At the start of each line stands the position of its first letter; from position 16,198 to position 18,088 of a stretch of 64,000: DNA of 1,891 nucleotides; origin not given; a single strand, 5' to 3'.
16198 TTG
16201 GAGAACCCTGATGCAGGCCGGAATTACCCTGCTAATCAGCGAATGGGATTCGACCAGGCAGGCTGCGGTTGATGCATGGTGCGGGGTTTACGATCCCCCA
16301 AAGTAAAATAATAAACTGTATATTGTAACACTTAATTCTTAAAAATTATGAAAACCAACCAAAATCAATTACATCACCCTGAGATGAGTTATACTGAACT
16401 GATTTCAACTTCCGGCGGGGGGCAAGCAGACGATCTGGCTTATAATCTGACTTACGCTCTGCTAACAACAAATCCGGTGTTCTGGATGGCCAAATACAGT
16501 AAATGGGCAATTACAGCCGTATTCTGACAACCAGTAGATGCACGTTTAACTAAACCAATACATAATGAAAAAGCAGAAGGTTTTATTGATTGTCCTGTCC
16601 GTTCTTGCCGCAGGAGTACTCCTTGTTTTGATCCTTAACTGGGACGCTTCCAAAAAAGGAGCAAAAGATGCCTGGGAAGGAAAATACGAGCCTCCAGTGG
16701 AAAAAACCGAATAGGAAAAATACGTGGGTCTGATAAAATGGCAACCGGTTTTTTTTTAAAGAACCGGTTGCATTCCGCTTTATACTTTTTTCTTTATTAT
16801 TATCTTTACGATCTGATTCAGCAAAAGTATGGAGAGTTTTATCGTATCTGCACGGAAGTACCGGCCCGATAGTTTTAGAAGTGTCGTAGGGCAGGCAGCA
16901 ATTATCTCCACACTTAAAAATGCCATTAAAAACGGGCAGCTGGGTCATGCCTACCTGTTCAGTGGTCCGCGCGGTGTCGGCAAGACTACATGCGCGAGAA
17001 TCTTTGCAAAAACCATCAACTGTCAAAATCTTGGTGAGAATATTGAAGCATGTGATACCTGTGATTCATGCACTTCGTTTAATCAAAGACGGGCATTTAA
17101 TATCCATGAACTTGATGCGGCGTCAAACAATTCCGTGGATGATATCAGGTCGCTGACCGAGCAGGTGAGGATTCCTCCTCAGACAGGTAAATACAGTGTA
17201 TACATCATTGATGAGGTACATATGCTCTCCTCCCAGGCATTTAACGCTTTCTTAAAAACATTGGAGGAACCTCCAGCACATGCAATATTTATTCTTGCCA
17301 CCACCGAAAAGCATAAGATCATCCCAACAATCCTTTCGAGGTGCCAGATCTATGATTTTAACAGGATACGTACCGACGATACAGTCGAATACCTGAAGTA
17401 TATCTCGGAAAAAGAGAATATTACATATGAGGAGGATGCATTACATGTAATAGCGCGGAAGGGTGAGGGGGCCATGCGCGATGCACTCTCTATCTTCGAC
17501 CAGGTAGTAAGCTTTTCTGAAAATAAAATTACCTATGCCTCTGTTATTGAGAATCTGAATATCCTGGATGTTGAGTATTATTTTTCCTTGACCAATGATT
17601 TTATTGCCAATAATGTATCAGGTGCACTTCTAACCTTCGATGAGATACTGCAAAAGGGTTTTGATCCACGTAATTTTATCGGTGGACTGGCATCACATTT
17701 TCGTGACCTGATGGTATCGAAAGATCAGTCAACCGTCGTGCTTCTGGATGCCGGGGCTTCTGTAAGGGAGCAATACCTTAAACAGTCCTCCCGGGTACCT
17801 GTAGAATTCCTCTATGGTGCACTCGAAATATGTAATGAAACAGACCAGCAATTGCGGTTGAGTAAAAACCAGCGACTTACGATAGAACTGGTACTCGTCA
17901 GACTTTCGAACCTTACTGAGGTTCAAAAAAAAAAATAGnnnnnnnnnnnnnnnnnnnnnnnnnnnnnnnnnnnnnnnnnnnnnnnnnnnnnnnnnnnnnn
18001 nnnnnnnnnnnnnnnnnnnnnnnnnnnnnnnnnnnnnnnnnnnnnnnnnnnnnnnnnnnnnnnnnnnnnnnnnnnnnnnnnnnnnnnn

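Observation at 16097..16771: Orphan cassette of two double-glycine-leader peptides plus a 49-aa membrane peptide between the rpsF operon and dnaX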

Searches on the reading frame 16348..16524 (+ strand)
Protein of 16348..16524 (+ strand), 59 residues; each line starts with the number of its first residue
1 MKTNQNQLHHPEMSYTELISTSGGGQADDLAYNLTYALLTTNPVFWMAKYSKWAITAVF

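Call 3: search_protein_families(library=ncbifam, proteins=[window:16348-16524:+], max_evalue=10)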
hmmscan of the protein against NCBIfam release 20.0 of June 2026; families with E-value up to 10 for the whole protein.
seq(59 aa): 1 family
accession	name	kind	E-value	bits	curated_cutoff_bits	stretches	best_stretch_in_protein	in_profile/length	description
NF033215.1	BlpC_Streptocco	equivalog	0.098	12.5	70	1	1-36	1-36/51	quorum-sensing system pheromone BlpC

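Call 4: search_protein_families(library=pfam, proteins=[window:16348-16524:+], max_evalue=10)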
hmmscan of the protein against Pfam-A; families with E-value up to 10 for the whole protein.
seq(59 aa): 0 families

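Call 15: find_homologous_proteins(query=window:16348-16524:+, max_evalue=10)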
Query seq(59 aa) (59 aa): 2 proteins with E <= 10 among 2 candidates.
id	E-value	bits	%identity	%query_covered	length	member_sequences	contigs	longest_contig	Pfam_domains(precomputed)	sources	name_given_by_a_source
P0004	3.7e-33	129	100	100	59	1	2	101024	-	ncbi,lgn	-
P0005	1.4e-19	86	71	100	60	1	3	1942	-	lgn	-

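Call 18: find_encoding_contigs(protein=P0005, flank=10000, max_places=6)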
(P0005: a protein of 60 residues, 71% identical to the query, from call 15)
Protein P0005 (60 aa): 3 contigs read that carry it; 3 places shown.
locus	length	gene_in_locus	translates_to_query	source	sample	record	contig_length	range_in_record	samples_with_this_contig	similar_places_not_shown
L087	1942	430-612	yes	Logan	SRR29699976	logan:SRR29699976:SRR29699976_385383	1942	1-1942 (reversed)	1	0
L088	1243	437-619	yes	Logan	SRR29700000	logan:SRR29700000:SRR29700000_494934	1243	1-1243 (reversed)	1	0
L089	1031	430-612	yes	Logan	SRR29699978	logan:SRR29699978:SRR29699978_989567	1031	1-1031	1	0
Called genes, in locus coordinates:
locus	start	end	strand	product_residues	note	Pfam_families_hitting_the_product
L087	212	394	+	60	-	-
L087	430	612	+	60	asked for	-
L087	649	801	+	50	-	-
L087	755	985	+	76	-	-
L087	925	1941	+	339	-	?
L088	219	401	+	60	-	-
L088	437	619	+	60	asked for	-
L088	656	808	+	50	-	-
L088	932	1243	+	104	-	?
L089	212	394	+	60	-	-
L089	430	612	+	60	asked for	-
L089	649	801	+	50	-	-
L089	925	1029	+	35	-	?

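Call 29: find_related_loci(query=A3, collection=metagenome_contigs, flank=10000)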
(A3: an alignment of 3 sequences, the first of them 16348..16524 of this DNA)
Query A3 (59 aa) in metagenome_contigs; peptide patterns used: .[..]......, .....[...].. (x = any residue, [..] = any of these).
210 stretches matched a pattern; 4 encode a relative of the query (tblastn E <= 1e-3); 4 distinct loci.
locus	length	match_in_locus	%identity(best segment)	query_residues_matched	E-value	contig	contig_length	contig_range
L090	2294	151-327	51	1-59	2e-18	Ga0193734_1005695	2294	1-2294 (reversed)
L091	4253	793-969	53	1-59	2e-18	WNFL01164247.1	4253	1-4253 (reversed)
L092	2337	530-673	54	12-59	2e-15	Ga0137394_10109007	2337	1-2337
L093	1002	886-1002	59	1-39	3e-11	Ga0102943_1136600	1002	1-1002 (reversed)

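Call 34: search_protein_families(library=pfam, proteins=[L091:1532-2755:+, L092:903-2093:+, L091:1320-1457:+, L091:560-751:+, L091:793-972:+, L091:985-1143:+], max_evalue=0.01)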
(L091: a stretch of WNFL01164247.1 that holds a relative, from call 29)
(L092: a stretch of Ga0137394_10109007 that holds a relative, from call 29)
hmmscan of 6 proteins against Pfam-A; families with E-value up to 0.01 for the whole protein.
L091:1532-2755:+ (407 aa): 4 families
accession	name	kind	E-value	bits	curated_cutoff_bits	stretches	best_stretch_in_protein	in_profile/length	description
PF13437.12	HlyD_3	-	3.7e-12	47.4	22.2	1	259-362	1-102/106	HlyD family secretion protein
PF16576.10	HlyD_D23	-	3.9e-10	39.8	30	1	242-342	93-189/214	Barrel-sandwich domain of CusB or HlyD membrane-fusion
PF13533.13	Biotin_lipoyl_2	-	3.1e-06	27.3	29.8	1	87-108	9-30/32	Biotin-lipoyl like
PF00364.28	Biotin_lipoyl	-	9.3e-05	22.6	22.1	0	80-109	44-73/73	Biotin-requiring enzyme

L092:903-2093:+ (396 aa): 4 families
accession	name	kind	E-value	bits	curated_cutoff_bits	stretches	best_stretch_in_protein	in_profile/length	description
PF13437.12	HlyD_3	-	1.9e-13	51.5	22.2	1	248-346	1-96/106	HlyD family secretion protein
PF16576.10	HlyD_D23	-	3.8e-11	43.1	30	1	235-354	97-210/214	Barrel-sandwich domain of CusB or HlyD membrane-fusion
PF13533.13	Biotin_lipoyl_2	-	1.4e-06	28.5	29.8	1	69-95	2-28/32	Biotin-lipoyl like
PF00364.28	Biotin_lipoyl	-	0.0009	19.5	22.1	0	69-97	44-72/73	Biotin-requiring enzyme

L091:1320-1457:+ (45 aa): 0 families

L091:560-751:+ (63 aa): 0 families

L091:793-972:+ (59 aa): 0 families

L091:985-1143:+ (52 aa): 0 families

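Call 36: search_protein_families(library=pfam, proteins=[L091:2722-4251:+], max_evalue=0.001)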
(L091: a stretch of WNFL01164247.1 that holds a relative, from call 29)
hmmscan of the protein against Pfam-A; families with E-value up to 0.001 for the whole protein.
L091:2722-4251:+ (510 aa): 2 families
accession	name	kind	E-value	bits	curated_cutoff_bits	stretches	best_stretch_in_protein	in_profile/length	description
PF00664.28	ABC_membrane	-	7.4e-49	167.3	28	1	183-450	4-274/274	ABC transporter transmembrane region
PF03412.21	Peptidase_C39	-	8.6e-33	113.4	22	1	24-152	5-130/133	Peptidase C39 family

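Call 55: search_solved_structures(query=A3, max_evalue=10)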
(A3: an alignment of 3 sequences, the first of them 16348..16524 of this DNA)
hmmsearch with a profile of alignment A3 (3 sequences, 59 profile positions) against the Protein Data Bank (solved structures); distinct sequences matched with E-value up to 10: 4.
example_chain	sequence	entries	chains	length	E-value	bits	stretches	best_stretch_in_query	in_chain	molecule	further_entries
6mxv_A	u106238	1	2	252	1.2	12.2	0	10-27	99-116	Rhodanese-like family protein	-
4ae0_A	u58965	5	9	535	2.1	11.3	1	40-58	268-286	DIPHTHERIA TOXIN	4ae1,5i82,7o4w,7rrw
1ddt_A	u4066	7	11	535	2.2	11.3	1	40-58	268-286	DIPHTHERIA TOXIN | DIPHTHERIA TOXIN (DIMERIC)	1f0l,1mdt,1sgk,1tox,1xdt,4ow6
7k7b_A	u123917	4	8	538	2.2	11.3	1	40-58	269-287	Diphtheria toxin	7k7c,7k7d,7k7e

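Call 60: search_protein_families(library=ncbifam, alignment_id=A6, max_evalue=1)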
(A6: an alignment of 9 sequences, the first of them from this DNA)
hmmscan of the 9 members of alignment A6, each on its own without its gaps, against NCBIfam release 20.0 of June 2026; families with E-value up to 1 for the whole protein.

A. member 1, seq(59 aa): 1 family
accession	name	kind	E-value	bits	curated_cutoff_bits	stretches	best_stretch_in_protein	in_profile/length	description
NF033215.1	BlpC_Streptocco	equivalog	0.098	12.5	70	1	1-36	1-36/51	quorum-sensing system pheromone BlpC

B. families by the number of members that match (of 9 scanned): 5 families
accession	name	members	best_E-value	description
NF033215.1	BlpC_Streptocco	4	0.00014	quorum-sensing system pheromone BlpC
TIGR03893.1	lant_SP_1948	1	0.0017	lichenicidin A2 family type 2 lantibiotic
TIGR03949.1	bact_IIb_cerein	1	0.024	class IIb bacteriocin, lactobin A/cerein 7B family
NF038034.1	lactGbeta_entB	1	0.05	lactococcin G-beta/enterocin 1071B family bacteriocin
NF045676.1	FeExpMbfA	1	0.16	iron exporter MbfA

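Call 80: search_dna_similar(query=window:16348-16524:+, collection=plasmids, mode=protein, max_evalue=0.1, max_rows=10)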
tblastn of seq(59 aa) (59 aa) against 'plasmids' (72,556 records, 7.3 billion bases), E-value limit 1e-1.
No match.

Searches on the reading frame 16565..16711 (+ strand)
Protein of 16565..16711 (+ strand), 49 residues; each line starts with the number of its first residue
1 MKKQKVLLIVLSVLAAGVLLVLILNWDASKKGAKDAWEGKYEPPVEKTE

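Call 3: search_protein_families(library=ncbifam, proteins=[window:16565-16711:+], max_evalue=10)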
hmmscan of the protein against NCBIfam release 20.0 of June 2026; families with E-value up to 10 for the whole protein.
seq(49 aa): 0 families

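Call 4: search_protein_families(library=pfam, proteins=[window:16565-16711:+], max_evalue=10)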
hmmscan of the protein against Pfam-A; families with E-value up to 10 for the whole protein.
seq(49 aa): 2 families
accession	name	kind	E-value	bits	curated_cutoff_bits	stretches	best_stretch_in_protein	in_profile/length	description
PF07280.16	Ac110_PIF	-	0.059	13.6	25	1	6-25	1-20/43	Per os infectivity factor AC110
PF12669.12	FeoB_associated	-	0.29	11.8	27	1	8-32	3-27/44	FeoB-associated Cys-rich membrane protein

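Call 14: find_homologous_proteins(query=A1, max_evalue=10)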
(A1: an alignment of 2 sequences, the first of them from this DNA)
Query A1 (2 sequences) (49 aa, profile of the alignment): 3 proteins with E <= 10 among 17 candidates.
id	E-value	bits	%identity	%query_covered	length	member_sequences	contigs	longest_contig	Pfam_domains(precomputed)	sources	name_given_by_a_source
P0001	3.3e-35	137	45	67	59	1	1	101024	-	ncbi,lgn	-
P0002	7.2e-20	88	100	100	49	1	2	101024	-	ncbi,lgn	-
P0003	9.5e-16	75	82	100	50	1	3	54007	-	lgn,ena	-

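Call 17: find_encoding_contigs(protein=P0003, flank=10000, max_places=6)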
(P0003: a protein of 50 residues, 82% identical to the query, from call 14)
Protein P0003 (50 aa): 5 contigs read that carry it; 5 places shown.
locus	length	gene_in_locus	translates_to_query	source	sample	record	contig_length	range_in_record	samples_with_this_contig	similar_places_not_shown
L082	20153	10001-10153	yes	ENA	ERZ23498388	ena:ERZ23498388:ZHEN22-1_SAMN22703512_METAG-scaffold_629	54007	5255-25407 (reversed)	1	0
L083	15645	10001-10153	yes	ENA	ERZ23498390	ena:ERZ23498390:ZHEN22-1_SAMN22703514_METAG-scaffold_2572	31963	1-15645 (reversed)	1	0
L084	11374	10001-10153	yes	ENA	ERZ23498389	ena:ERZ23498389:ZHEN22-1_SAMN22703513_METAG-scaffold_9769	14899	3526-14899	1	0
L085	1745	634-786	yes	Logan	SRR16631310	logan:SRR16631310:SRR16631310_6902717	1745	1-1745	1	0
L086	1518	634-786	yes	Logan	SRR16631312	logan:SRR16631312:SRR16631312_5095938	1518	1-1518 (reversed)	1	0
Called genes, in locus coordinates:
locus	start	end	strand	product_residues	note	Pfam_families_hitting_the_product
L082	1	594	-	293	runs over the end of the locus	-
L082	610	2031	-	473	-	PF11638:DnaA_N, PF00308:Bac_DnaA, PF00004:AAA (weak), PF01695:IstB_IS21 (weak), PF22688:Hda_lid (weak), PF08299:Bac_DnaA_C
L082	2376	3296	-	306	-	PF28542:DUF8434, PF02470:MlaD, PF28544:Helical_needle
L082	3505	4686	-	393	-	PF01520:Amidase_3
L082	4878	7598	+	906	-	PF19838:LptD_2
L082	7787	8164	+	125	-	PF01042:Ribonuc_L-PSP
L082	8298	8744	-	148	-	PF01281:Ribosomal_L9_N, PF03948:Ribosomal_L9_C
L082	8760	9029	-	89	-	PF01084:Ribosomal_S18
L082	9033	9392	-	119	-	PF01250:Ribosomal_S6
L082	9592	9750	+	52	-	-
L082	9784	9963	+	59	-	-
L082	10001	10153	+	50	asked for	-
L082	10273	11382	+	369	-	PF05496:RuvB_N (faint), PF13177:DNA_pol3_delta2, PF00004:AAA, PF07728:AAA_5 (weak), PF13401:AAA_22 (weak), PF22608:DNAX_ATPase_lid, PF12169:DNA_pol3_gamma3 (weak)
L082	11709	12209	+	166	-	PF28557:DUF8439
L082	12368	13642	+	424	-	PF00180:Iso_dh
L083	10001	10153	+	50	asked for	-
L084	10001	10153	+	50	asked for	-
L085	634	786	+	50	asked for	-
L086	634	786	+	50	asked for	-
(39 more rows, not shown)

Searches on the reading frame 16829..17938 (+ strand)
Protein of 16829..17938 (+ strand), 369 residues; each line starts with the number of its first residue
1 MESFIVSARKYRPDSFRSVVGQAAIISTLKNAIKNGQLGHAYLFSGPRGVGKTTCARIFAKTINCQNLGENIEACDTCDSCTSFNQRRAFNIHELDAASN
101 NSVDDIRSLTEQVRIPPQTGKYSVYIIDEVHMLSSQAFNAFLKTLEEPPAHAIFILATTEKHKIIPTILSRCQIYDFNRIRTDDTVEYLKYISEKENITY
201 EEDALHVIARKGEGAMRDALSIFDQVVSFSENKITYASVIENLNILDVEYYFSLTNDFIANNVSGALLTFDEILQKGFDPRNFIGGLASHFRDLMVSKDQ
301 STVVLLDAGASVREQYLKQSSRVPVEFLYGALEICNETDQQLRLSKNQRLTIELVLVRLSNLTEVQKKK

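Call 10: find_related_loci(query=window:16829-17938:+, collection=genome_contigs, flank=4000)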
Query window:16829-17938:+ (369 aa) in genome_contigs; peptide patterns used: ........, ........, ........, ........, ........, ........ (x = any residue, [..] = any of these).
600 stretches matched a pattern (row limit reached: there are more); 597 encode a relative of the query (tblastn E <= 1e-3); the best 80 are kept; 80 distinct loci.
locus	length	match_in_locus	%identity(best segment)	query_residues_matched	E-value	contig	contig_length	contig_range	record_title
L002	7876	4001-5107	72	1-369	0e+0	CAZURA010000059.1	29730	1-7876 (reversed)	MAG TPA_asm: uncultured Bacteroides sp. isolate SRP077602_co5_373 genome assembly, contig: NODE_7692_length_29730_cov_5.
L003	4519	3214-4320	71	1-369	0e+0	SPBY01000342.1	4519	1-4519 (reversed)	MAG: Bacteroidia bacterium isolate das_tool.concoct.150 k141_2354716, whole genome shotgun sequence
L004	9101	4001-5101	69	1-367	5e-179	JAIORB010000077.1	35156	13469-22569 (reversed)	MAG: Bacteroidales bacterium isolate SMBSF07 20071_Bin_5_contigs_1_c_000000000211, whole genome shotgun sequence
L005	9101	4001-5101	68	1-368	9e-177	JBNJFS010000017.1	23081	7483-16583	MAG: Bacteroidota bacterium isolate Y22_60dBSe2.bin.27 NODE_2127_length_23081_cov_12.131538, whole genome shotgun sequen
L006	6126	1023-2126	66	1-368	2e-172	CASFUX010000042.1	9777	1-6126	uncultured Bacteroidales bacterium isolate SI.B26.metabat-bins.71 genome assembly, contig: SI.B26.metabat-bins.71.fa_k14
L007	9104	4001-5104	67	1-368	1e-170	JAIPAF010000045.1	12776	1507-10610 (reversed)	MAG: Bacteroidales bacterium isolate Tobar15.5-16.5m-G5 Tobar15-5-16-5m-C3608, whole genome shotgun sequence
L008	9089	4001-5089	67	1-363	6e-170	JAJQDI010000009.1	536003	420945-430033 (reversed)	MAG: Bacteroides sp. isolate MI.10_1 NODE_2_length_536003_cov_26.283552, whole genome shotgun sequence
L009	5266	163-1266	66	1-368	2e-170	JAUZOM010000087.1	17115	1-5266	MAG: Bacteroidota bacterium isolate bin141(14d) KHPEMDEO_87, whole genome shotgun sequence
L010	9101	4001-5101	66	1-367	2e-168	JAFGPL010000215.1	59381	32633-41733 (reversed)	MAG: Bacteroidales bacterium isolate Zod_Metabat.688 k87_8478039, whole genome shotgun sequence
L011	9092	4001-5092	66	1-364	5e-168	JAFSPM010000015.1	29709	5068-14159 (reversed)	MAG: Bacteroidaceae bacterium isolate RGIG3355 Goat_Reticulum-6__c100397, whole genome shotgun sequence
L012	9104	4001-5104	64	1-368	3e-163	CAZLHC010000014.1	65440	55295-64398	MAG TPA_asm: uncultured Paludibacter sp. isolate SRP263991_co7_18 genome assembly, contig: NODE_367_length_65440_cov_9.9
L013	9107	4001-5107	65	1-369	4e-163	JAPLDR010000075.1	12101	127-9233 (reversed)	MAG: Bacteroidia bacterium isolate LacPavin_0419_WC70L_MAG_39_8 LacPavin_0419_WC70L_scaffold_510317, whole genome shotgu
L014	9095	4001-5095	64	1-365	7e-162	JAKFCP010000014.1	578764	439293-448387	MAG: Pedobacter sp. isolate LC024 contig-124_4, whole genome shotgun sequence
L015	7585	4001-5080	65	1-360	1e-161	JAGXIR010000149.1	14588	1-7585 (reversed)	MAG: Sunxiuqinia sp. isolate LH_M90 k141_893801, whole genome shotgun sequence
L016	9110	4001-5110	62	1-369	1e-160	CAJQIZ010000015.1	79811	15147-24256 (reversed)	MAG: uncultured Flavobacteriales bacterium isolate 0.2_20180419_Bin_72_1 genome assembly, contig: c_000000000149, whole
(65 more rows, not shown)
